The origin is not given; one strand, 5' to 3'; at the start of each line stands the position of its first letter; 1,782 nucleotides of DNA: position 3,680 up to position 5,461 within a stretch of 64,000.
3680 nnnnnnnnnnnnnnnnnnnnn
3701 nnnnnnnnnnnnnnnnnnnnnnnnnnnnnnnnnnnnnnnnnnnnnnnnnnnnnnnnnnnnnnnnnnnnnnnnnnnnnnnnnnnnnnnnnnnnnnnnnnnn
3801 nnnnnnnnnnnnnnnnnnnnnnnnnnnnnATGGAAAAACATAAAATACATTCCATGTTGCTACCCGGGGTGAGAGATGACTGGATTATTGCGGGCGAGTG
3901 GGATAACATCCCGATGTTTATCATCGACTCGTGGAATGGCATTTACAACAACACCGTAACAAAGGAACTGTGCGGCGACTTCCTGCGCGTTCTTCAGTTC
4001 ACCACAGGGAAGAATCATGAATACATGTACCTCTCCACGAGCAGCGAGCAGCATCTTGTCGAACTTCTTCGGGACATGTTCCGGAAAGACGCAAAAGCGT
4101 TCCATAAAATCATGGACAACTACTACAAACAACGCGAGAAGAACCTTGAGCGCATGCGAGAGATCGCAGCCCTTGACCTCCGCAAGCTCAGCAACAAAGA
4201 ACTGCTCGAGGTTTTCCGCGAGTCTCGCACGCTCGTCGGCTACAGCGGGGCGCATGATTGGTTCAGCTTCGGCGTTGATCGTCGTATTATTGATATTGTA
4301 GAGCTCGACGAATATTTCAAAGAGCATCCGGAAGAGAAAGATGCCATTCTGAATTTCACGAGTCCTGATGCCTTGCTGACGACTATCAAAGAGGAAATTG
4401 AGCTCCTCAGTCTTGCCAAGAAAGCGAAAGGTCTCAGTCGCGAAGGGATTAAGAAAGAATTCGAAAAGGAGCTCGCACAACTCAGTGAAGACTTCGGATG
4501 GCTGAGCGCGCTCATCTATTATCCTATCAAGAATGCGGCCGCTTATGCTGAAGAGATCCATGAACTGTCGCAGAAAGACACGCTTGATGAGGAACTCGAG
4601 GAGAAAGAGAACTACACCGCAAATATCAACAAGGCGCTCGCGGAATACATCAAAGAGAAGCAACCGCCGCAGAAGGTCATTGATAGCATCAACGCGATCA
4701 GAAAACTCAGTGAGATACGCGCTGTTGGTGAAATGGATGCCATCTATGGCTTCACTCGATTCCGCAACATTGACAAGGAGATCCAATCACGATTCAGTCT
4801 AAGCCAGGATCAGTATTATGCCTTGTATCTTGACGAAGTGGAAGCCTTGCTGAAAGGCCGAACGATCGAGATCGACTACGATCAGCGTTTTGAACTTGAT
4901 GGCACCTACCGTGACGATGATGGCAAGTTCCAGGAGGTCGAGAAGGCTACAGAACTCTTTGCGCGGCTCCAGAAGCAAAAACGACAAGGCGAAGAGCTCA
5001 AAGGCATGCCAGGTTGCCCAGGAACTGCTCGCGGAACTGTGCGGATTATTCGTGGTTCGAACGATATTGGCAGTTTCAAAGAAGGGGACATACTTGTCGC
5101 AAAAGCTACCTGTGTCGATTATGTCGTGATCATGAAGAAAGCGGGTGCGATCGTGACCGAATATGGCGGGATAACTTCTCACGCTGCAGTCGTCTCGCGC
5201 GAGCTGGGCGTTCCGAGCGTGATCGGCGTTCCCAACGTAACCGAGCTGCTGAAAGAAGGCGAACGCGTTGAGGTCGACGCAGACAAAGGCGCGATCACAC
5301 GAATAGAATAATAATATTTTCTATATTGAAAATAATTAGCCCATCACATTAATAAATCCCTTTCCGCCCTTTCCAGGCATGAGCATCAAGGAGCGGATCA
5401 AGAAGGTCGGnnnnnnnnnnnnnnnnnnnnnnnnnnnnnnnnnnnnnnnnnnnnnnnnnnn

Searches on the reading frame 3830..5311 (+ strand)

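Call 80: search_protein_families(library=pfam, proteins=[window:3830-5311:+], max_evalue=0.0001)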
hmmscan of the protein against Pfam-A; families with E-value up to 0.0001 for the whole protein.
window:3830-5311:+ (493 aa): 1 family
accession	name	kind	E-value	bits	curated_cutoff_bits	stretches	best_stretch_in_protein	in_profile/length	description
PF00391.29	PEP-utilizers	-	2.5e-24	85.1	23.1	1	416-487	1-72/72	PEP-utilising enzyme, mobile domain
